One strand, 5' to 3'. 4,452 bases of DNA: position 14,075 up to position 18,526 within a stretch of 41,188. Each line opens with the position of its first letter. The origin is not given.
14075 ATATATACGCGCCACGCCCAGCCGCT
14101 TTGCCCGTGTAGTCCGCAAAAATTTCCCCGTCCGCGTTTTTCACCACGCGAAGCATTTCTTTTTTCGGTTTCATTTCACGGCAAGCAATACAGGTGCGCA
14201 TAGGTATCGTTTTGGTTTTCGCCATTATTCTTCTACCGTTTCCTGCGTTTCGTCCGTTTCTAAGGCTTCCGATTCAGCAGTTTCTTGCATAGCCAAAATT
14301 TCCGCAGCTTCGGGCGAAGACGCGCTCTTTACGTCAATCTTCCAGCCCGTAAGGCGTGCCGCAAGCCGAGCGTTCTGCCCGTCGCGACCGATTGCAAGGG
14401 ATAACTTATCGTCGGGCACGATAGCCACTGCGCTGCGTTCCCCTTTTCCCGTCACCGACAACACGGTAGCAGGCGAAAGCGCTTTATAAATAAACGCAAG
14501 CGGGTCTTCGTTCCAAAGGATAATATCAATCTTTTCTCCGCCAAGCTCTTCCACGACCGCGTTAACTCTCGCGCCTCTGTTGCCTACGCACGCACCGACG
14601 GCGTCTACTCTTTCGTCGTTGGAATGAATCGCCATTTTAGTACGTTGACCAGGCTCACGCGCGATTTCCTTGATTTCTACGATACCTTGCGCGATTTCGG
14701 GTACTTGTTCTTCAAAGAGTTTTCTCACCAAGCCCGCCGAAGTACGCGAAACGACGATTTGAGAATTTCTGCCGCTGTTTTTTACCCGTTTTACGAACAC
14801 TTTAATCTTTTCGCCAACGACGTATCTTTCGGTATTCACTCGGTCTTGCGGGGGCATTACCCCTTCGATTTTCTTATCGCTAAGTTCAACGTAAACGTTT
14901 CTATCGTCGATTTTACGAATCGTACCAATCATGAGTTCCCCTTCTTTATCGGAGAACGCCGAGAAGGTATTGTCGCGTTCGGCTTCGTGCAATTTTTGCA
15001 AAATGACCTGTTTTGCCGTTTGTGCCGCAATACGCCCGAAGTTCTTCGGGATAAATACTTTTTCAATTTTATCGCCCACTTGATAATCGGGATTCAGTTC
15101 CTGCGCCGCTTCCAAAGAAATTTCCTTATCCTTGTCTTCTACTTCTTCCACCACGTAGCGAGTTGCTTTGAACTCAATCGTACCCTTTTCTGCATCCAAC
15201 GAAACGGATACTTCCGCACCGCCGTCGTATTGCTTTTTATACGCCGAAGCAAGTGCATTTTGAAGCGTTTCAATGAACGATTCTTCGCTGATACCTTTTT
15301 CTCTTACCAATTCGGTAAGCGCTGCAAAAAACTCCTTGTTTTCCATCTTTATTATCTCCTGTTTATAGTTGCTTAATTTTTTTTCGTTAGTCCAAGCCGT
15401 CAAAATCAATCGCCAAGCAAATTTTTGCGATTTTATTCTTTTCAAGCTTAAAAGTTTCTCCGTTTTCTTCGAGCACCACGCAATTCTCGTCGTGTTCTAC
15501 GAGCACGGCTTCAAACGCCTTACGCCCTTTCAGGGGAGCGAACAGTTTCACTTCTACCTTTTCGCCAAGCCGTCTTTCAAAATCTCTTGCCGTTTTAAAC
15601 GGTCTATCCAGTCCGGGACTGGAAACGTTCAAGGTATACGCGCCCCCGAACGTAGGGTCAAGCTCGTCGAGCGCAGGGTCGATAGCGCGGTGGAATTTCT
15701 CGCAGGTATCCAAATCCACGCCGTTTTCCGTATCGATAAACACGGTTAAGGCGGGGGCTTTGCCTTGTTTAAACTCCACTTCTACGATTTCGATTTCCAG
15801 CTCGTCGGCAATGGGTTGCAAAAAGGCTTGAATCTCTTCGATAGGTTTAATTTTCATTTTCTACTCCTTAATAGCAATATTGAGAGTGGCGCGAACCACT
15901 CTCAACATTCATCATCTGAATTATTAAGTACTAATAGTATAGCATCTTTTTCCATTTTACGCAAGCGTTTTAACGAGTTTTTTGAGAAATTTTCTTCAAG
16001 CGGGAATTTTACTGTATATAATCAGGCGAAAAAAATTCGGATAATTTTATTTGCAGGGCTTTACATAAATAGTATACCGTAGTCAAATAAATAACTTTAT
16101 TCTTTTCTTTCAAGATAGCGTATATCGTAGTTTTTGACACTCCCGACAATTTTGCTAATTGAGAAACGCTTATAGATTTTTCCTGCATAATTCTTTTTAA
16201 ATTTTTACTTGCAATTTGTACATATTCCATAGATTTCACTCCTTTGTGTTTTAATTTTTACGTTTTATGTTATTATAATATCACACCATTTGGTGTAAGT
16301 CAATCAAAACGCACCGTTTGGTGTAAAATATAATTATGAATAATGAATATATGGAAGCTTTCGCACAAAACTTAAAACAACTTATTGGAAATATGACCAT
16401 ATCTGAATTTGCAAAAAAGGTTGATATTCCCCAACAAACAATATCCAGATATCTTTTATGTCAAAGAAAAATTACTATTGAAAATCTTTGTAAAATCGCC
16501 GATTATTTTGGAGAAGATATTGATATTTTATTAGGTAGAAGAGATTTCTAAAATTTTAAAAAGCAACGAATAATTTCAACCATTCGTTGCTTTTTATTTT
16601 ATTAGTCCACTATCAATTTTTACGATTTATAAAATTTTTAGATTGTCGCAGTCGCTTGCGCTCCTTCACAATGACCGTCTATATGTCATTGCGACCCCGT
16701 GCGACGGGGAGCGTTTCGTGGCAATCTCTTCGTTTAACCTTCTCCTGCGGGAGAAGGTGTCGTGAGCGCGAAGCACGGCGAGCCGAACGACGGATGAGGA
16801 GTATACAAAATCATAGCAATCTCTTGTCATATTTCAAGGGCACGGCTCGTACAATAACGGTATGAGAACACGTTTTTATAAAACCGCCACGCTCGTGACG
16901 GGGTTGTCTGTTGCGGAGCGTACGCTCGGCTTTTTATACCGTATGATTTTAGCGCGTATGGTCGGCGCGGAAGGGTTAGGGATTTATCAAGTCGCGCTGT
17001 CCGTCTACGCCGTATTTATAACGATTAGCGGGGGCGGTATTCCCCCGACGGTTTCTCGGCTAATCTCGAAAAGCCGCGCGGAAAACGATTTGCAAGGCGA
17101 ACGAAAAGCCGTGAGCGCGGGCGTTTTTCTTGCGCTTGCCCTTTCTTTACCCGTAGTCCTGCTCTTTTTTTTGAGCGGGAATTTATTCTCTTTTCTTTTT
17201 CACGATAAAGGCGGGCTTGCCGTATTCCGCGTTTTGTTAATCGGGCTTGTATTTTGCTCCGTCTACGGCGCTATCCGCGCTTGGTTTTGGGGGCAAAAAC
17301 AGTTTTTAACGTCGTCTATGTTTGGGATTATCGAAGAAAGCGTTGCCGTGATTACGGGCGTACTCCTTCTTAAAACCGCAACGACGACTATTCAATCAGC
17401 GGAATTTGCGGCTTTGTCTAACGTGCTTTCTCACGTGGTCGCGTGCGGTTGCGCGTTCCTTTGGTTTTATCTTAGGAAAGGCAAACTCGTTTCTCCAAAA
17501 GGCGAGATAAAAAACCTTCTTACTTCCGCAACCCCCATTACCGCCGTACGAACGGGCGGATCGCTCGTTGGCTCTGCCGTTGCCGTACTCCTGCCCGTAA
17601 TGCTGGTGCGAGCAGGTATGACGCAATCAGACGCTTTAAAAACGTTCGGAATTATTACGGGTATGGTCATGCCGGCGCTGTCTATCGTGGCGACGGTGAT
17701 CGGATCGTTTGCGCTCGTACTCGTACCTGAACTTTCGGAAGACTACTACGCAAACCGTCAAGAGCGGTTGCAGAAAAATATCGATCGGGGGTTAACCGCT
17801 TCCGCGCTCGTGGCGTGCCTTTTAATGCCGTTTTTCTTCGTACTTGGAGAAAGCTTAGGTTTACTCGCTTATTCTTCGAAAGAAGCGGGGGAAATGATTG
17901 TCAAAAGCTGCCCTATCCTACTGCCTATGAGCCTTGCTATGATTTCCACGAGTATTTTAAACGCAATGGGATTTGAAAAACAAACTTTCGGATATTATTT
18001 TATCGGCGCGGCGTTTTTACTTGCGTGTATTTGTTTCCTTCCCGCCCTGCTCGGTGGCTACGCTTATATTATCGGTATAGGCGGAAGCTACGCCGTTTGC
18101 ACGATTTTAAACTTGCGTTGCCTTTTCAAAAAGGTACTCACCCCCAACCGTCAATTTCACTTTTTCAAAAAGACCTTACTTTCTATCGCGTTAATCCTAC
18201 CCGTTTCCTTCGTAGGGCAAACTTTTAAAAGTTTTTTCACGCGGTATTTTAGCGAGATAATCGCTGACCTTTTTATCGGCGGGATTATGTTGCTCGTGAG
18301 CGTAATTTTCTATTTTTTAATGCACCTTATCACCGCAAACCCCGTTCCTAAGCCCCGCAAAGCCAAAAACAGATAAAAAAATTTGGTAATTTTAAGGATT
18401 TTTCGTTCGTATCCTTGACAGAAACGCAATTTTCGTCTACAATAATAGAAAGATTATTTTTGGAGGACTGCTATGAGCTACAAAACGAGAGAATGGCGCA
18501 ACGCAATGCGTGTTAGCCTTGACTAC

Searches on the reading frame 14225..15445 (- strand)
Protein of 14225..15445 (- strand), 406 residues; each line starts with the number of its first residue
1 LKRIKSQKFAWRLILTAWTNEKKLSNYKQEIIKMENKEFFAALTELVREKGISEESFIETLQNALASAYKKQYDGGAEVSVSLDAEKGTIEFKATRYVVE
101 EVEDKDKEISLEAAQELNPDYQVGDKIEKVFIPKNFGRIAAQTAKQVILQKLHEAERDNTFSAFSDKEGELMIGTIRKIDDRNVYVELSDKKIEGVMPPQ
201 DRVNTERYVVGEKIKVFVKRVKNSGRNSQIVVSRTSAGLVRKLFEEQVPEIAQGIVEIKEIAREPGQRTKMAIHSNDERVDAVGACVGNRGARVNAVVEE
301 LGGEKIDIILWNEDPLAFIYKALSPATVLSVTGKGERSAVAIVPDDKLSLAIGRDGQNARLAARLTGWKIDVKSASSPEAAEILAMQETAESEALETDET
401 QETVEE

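Call 86: search_protein_families(library=pfam, proteins=[window:14225-15445:-], max_evalue=0.001)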
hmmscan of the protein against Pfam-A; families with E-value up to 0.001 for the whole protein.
window:14225-15445:- (406 aa): 2 families
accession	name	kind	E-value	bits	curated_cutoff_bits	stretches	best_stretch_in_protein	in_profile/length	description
PF08529.16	NusA_N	-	1.5e-40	138.6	23.8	1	38-158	1-119/119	NusA N-terminal domain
PF13184.12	KH_5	-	3.1e-28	98.1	27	1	265-331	1-67/69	NusA-like KH domain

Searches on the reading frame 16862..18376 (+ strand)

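Call 86: search_protein_families(library=pfam, proteins=[window:16862-18376:+], max_evalue=0.001)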
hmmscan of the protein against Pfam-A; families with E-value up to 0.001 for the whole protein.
window:16862-18376:+ (504 aa): 2 families
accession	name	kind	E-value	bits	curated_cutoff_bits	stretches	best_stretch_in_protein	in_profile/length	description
PF01943.22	Polysacc_synt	-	6.4e-21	75.4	28.2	1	11-293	7-272/274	Polysaccharide biosynthesis protein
PF03023.19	MurJ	-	3.9e-08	32.8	27.4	1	10-229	203-424/451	Lipid II flippase MurJ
